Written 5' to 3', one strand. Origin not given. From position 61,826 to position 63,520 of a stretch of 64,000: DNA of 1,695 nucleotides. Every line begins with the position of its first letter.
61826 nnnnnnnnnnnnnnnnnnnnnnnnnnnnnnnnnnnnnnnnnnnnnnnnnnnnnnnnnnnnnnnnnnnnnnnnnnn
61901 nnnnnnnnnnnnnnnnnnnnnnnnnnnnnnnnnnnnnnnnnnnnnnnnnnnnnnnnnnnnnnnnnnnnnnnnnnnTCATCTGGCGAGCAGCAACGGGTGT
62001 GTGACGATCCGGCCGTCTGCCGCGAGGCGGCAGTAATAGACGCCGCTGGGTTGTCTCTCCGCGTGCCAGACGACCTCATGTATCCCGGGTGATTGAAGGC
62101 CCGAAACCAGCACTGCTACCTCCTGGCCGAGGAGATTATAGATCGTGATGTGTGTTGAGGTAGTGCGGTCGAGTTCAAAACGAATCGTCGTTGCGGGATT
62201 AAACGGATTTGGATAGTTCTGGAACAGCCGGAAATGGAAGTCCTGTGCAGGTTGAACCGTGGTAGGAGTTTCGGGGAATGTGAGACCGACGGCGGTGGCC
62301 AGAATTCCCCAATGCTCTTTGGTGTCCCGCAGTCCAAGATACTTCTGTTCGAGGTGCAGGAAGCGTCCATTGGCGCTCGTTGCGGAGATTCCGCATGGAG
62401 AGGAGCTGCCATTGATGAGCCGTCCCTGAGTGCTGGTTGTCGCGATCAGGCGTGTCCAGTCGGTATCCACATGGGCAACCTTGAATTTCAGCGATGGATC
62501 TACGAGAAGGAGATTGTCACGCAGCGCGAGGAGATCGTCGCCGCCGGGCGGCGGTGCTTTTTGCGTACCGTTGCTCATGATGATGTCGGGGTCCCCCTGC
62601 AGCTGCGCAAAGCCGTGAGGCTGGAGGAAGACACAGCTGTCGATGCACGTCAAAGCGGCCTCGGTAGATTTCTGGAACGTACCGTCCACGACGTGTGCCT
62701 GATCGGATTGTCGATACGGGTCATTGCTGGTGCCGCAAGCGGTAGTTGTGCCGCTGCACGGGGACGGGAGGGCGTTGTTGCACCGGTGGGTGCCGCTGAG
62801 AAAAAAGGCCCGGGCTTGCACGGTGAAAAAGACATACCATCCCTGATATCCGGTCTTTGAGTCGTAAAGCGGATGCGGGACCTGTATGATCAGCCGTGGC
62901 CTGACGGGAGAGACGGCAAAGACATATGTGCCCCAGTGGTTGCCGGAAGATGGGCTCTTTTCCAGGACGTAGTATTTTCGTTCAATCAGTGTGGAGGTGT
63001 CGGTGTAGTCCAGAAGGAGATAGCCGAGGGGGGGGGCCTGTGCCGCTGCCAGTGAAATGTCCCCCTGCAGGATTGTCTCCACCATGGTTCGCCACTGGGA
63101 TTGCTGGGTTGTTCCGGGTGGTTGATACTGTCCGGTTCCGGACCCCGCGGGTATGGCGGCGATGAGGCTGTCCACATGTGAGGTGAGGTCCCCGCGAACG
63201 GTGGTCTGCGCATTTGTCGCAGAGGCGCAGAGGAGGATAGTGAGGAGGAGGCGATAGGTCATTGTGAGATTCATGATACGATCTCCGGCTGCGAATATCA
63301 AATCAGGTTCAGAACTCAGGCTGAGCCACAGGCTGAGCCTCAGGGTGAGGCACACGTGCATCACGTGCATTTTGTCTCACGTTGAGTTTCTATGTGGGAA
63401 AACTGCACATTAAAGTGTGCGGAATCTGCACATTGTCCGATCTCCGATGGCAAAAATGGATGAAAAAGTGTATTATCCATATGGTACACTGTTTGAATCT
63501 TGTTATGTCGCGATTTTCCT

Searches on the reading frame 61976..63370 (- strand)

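Call 70: search_protein_families(library=pfam, proteins=[window:61976-63370:-], max_evalue=0.00001)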
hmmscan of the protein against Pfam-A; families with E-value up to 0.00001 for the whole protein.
window:61976-63370:- (464 aa): 1 family
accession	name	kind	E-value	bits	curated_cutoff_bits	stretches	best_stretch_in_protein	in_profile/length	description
PF18962.6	Por_Secre_tail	-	3.9e-06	27.5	27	1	386-454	2-67/75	Secretion system C-terminal sorting domain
